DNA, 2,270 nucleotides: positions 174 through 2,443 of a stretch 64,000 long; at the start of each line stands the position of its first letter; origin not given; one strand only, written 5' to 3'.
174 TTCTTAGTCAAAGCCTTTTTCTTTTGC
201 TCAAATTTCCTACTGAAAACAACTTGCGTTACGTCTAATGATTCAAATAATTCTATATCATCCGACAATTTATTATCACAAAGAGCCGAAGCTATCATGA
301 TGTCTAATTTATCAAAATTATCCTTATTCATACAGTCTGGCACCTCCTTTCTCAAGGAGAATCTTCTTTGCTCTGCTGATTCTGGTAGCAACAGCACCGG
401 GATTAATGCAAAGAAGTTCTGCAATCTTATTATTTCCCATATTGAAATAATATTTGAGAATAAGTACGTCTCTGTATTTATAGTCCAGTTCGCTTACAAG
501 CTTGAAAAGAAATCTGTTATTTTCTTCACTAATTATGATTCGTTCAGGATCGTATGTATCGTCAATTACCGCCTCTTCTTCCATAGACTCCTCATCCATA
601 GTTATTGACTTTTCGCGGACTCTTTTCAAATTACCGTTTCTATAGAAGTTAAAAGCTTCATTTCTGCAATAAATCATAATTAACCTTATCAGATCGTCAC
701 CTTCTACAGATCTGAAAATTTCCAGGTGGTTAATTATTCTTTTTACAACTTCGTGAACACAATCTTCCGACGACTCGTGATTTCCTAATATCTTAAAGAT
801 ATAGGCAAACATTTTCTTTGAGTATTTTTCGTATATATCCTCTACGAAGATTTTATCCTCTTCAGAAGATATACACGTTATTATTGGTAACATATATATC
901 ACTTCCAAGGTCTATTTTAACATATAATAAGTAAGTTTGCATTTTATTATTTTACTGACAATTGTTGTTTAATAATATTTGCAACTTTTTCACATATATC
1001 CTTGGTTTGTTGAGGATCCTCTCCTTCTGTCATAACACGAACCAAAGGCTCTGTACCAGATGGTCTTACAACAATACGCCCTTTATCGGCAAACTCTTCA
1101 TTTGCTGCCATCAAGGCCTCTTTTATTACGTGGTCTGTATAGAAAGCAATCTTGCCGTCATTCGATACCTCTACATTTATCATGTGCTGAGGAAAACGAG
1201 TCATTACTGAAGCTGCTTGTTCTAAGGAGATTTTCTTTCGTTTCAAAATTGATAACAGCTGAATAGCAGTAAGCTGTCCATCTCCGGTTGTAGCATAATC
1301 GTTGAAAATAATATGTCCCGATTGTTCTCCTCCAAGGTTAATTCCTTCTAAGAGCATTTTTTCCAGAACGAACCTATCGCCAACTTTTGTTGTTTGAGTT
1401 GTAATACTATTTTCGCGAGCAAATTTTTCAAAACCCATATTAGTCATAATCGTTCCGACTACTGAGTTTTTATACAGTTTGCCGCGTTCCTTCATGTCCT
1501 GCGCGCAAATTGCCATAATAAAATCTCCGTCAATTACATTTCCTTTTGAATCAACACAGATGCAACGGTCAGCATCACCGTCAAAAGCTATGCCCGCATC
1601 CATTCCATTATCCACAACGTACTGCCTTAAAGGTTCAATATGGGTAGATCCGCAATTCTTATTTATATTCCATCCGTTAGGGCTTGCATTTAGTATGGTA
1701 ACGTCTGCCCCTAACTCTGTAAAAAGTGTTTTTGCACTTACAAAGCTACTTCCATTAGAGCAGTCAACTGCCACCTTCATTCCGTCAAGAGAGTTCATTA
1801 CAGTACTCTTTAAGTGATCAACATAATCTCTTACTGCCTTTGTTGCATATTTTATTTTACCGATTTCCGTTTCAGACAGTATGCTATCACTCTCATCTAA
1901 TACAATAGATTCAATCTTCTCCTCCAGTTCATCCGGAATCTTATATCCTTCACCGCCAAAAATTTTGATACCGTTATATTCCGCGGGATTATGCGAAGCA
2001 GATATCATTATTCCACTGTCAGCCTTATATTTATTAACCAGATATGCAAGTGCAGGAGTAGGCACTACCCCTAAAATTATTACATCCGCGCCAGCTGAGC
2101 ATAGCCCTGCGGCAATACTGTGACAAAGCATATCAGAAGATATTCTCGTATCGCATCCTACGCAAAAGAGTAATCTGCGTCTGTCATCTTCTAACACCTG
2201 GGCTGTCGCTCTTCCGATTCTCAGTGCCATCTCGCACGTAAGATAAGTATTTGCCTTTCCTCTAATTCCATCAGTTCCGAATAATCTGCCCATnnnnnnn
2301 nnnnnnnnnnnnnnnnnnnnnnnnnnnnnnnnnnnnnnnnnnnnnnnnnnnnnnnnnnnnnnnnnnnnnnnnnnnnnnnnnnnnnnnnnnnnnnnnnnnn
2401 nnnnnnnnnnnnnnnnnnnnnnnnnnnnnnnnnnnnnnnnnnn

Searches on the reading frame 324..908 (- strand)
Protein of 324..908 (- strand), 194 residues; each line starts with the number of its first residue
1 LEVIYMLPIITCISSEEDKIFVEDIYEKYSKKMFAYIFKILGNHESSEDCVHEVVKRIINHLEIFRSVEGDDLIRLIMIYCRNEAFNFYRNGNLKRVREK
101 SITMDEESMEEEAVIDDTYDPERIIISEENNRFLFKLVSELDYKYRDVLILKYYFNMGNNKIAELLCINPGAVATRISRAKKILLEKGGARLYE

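Call 64: find_encoding_contigs(protein=window:324-908:-, flank=10000, max_places=3)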
Protein window:324-908:- (194 aa): no gene with exactly this product is on record in the collection.

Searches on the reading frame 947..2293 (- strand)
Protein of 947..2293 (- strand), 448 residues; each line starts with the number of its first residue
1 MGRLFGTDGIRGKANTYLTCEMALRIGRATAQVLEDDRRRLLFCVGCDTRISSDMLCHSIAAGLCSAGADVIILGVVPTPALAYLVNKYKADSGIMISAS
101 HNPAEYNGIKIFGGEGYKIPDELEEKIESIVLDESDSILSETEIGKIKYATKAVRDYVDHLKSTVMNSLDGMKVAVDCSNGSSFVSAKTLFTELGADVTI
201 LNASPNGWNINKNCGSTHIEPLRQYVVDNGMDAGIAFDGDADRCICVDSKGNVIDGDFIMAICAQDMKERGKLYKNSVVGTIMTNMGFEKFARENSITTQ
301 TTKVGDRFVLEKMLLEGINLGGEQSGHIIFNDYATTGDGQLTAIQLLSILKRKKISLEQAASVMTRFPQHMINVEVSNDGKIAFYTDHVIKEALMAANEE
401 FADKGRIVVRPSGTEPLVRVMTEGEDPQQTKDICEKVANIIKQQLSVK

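Call 66: find_encoding_contigs(protein=window:947-2293:-, flank=10000, max_places=4)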
Protein window:947-2293:- (448 aa): 18 contigs read that carry it; 4 places shown.
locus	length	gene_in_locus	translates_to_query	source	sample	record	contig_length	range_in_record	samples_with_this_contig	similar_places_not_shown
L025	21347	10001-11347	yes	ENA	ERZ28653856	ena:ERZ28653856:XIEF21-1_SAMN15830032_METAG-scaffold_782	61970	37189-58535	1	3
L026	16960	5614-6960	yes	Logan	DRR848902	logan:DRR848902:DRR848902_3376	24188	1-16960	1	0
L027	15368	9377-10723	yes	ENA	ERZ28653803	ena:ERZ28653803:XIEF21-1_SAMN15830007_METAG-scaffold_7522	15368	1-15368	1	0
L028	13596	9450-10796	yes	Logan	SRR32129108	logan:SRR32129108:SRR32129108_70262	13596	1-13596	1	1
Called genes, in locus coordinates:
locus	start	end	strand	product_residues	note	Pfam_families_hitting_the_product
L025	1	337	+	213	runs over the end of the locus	PF03734:YkuD (faint)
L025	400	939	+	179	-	PF00210:Ferritin (faint), PF02915:Rubrerythrin, PF23458:DUF7130 (faint), PF21349:RUBY_RBDX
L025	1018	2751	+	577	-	PF00144:Beta-lactamase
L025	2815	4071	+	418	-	PF01520:Amidase_3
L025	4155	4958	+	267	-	-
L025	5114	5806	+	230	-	PF02308:MgtC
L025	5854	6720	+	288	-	PF03734:YkuD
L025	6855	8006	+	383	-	-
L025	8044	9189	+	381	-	-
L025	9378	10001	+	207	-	PF25084:LbH_EIF2B, PF25087:GMPPB_C, PF00132:Hexapep (weak)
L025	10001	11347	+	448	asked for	PF02878:PGM_PMM_I, PF02879:PGM_PMM_II, PF02880:PGM_PMM_III, PF00408:PGM_PMM_IV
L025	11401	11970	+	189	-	PF08281:Sigma70_r4_2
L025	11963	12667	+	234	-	PF14285:DUF4367 (weak)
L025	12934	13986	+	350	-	PF00583:Acetyltransf_1, PF13527:Acetyltransf_9 (weak), PF13673:Acetyltransf_10 (weak), PF13508:Acetyltransf_7, PF05175:MTS, PF06325:PrmA, PF13649:Methyltransf_25, PF13847:Methyltransf_31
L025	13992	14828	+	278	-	PF10609:ParA, PF01656:CbiA, PF13614:AAA_31 (faint)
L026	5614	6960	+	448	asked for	PF02878:PGM_PMM_I, PF02879:PGM_PMM_II, PF02880:PGM_PMM_III, PF00408:PGM_PMM_IV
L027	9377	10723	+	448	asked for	PF02878:PGM_PMM_I, PF02879:PGM_PMM_II, PF02880:PGM_PMM_III, PF00408:PGM_PMM_IV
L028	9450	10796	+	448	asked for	PF02878:PGM_PMM_I, PF02879:PGM_PMM_II, PF02880:PGM_PMM_III, PF00408:PGM_PMM_IV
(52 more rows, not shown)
